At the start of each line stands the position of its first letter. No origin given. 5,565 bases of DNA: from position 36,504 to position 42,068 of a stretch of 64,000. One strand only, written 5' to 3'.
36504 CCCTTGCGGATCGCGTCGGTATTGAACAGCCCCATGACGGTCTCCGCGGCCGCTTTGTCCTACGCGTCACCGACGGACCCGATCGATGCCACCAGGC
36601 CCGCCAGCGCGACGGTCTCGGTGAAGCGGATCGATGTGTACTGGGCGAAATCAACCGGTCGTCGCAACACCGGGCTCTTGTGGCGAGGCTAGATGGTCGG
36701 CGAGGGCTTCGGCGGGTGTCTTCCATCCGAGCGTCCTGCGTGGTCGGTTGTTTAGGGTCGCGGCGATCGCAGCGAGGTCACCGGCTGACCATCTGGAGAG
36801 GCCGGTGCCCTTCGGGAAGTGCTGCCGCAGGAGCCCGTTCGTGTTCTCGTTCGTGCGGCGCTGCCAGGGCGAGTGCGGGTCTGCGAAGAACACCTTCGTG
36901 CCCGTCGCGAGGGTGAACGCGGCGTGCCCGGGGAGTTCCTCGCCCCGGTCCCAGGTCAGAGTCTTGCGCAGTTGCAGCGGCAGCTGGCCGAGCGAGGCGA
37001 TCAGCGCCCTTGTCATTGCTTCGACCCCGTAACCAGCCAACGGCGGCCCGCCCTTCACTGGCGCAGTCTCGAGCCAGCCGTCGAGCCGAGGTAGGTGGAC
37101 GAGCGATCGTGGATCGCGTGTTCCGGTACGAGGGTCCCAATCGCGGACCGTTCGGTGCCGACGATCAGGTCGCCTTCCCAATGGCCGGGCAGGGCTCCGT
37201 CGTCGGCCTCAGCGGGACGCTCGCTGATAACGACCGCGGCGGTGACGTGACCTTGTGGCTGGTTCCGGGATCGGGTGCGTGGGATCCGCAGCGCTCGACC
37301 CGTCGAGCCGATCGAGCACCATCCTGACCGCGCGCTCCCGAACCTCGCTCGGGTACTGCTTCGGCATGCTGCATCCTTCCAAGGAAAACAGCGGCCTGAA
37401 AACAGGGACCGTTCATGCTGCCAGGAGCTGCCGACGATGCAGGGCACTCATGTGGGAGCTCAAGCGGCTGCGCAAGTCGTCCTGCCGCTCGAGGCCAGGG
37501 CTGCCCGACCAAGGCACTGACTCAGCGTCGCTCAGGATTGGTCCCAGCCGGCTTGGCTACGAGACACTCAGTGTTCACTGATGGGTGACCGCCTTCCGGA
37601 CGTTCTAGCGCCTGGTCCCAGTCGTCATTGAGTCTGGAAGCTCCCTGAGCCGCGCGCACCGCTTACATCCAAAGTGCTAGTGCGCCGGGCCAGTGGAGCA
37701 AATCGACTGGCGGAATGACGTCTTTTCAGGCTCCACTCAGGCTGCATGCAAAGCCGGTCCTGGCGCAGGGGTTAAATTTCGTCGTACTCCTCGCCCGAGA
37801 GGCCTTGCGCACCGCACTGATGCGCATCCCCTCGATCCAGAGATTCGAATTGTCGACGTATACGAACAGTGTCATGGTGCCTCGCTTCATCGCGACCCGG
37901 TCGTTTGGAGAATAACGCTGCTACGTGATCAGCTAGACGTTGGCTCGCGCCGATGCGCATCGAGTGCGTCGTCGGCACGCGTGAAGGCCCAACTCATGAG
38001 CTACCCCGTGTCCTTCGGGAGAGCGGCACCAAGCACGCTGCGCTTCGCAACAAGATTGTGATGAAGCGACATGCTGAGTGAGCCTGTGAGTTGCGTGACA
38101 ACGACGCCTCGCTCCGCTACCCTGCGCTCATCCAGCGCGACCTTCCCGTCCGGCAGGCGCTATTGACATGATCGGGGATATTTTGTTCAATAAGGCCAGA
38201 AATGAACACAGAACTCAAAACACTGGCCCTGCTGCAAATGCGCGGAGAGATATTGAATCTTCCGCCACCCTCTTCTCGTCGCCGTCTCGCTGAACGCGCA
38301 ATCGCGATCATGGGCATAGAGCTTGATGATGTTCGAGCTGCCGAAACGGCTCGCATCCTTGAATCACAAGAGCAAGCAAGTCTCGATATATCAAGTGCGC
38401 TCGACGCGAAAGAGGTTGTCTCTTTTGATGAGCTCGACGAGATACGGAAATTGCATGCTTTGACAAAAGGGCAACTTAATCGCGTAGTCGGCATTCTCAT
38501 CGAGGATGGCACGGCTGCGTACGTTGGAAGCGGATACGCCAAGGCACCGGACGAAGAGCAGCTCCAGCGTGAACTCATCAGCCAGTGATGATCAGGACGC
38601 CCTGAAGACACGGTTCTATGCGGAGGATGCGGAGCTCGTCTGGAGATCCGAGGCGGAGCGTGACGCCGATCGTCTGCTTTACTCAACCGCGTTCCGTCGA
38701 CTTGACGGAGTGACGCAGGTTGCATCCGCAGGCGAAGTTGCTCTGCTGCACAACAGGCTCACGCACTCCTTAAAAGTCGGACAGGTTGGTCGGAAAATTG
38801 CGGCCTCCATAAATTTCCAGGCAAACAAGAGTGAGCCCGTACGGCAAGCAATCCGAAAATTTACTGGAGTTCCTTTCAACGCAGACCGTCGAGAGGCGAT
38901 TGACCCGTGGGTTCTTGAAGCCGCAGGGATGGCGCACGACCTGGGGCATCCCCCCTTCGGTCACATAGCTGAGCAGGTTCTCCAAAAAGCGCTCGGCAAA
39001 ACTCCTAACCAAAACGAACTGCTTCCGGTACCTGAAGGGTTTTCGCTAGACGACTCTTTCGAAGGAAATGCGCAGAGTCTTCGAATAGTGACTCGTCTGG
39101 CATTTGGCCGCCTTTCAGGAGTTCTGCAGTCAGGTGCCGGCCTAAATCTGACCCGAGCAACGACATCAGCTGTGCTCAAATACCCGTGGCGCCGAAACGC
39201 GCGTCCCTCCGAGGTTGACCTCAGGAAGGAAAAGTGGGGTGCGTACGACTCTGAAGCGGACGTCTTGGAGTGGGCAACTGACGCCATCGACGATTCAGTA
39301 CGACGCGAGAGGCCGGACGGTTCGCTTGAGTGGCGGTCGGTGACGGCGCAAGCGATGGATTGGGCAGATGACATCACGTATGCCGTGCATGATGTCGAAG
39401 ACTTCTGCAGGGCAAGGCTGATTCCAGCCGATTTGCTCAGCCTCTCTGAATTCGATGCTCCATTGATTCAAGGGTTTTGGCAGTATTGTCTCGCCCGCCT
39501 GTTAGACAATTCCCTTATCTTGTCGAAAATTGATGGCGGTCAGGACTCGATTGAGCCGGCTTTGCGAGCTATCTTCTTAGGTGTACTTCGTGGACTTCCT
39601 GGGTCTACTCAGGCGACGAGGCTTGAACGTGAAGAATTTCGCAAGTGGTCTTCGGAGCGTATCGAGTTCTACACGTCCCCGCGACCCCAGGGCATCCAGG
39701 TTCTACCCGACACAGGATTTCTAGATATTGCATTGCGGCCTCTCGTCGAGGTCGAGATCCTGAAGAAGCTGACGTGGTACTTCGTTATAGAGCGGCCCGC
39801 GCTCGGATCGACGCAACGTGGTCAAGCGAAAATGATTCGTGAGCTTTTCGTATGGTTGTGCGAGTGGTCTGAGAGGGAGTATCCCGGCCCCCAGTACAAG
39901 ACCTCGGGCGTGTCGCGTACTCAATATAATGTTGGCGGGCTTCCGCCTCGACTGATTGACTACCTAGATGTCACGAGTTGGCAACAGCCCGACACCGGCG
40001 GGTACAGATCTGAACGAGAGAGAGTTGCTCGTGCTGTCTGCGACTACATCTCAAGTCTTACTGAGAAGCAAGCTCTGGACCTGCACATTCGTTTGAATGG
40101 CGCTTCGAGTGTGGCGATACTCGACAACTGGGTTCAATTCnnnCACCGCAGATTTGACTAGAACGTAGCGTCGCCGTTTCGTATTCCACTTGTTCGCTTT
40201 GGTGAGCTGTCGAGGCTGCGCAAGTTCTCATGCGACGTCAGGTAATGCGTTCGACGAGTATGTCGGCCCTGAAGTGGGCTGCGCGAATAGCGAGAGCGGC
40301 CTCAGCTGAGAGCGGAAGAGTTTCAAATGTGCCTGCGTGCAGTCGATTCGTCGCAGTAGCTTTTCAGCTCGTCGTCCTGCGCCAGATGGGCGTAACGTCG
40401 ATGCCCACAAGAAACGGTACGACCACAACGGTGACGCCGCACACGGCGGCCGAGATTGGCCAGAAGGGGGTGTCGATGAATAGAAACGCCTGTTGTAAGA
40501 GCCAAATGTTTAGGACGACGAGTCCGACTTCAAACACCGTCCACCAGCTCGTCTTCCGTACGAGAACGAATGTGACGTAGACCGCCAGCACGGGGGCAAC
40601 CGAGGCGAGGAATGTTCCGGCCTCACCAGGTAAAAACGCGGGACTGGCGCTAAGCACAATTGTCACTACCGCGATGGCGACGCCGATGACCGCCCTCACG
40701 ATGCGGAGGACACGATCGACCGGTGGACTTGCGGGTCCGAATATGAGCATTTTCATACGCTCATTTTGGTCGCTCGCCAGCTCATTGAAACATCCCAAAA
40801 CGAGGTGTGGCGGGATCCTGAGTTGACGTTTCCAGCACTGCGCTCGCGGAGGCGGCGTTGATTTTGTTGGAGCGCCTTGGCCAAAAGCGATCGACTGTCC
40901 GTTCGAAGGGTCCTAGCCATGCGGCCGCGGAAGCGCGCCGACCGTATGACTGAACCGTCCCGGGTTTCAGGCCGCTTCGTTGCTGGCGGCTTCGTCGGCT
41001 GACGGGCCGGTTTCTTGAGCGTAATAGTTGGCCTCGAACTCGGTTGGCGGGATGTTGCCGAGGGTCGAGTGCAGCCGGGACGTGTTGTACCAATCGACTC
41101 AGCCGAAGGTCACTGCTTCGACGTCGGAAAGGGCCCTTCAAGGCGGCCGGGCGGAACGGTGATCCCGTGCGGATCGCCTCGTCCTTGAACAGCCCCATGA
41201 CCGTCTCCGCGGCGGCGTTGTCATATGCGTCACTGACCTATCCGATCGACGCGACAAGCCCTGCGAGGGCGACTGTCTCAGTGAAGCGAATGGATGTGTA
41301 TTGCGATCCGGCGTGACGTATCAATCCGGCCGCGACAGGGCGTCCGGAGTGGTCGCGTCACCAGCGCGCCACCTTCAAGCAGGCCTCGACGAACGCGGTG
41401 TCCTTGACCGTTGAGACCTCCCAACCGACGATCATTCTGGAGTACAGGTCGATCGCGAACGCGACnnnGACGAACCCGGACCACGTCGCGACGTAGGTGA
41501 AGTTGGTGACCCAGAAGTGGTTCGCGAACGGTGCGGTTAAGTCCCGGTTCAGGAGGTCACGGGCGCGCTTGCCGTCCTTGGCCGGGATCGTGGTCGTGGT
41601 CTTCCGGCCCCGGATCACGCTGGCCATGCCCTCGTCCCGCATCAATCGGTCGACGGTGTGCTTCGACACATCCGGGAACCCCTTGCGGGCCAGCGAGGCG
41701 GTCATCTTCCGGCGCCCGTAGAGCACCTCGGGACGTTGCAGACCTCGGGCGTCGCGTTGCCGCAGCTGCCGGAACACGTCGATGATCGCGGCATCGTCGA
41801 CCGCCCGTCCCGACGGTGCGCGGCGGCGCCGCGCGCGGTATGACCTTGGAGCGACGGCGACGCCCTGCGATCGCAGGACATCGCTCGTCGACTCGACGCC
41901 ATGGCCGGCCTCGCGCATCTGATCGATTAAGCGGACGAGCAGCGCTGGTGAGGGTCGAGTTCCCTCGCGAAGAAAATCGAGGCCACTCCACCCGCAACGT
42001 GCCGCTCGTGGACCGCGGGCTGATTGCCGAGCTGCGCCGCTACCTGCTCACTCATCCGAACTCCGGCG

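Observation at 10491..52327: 41.8-kb island inserted into the Walker A codons of the Tad pilus ATPase: a potentially reversible pilus switch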

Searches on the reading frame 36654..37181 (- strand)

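Call 34: search_protein_families(library=pfam, max_evalue=0.01, proteins=[window:36654-37181:-])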
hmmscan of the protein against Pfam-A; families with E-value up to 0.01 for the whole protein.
window:36654-37181:- (176 aa): 1 family
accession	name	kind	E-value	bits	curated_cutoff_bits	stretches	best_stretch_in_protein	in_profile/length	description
PF13683.12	rve_3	-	0.005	17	26.5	0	94-156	2-67/67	Integrase core domain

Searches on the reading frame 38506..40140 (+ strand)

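Call 13: search_protein_families(library=pfam, max_evalue=0.01, proteins=[window:38506-40140:+])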
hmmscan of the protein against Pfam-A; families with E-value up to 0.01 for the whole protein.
window:38506-40140:+ (545 aa): 2 families
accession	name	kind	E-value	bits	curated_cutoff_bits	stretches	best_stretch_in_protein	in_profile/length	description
PF13286.11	HD_assoc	-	1.8e-09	38.4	22.2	1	503-527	64-89/91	Phosphohydrolase-associated domain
PF01966.28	HD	-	1e-05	26.2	22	1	84-158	1-48/116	HD domain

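Call 14: search_protein_families(library=padloc, max_evalue=0.001, proteins=[window:38506-40140:+])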
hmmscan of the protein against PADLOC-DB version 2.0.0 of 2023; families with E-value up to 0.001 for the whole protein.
window:38506-40140:+ (545 aa): 1 family
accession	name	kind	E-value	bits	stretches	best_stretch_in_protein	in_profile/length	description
PDLC02374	dGTPase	-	9e-76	253.8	1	25-540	21-380/395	-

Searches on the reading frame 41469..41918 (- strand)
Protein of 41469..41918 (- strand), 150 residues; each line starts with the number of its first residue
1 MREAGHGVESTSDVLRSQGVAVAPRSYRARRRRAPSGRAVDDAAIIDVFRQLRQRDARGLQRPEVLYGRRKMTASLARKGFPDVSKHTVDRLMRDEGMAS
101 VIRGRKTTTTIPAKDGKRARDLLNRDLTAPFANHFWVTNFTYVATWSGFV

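Call 34: search_protein_families(library=pfam, max_evalue=0.01, proteins=[window:41469-41918:-])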
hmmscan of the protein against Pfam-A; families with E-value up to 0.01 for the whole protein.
window:41469-41918:- (150 aa): 1 family
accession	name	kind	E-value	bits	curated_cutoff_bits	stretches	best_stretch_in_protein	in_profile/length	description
PF13276.12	HTH_21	-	1.2e-10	41.9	28.1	1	66-106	20-60/60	HTH-like domain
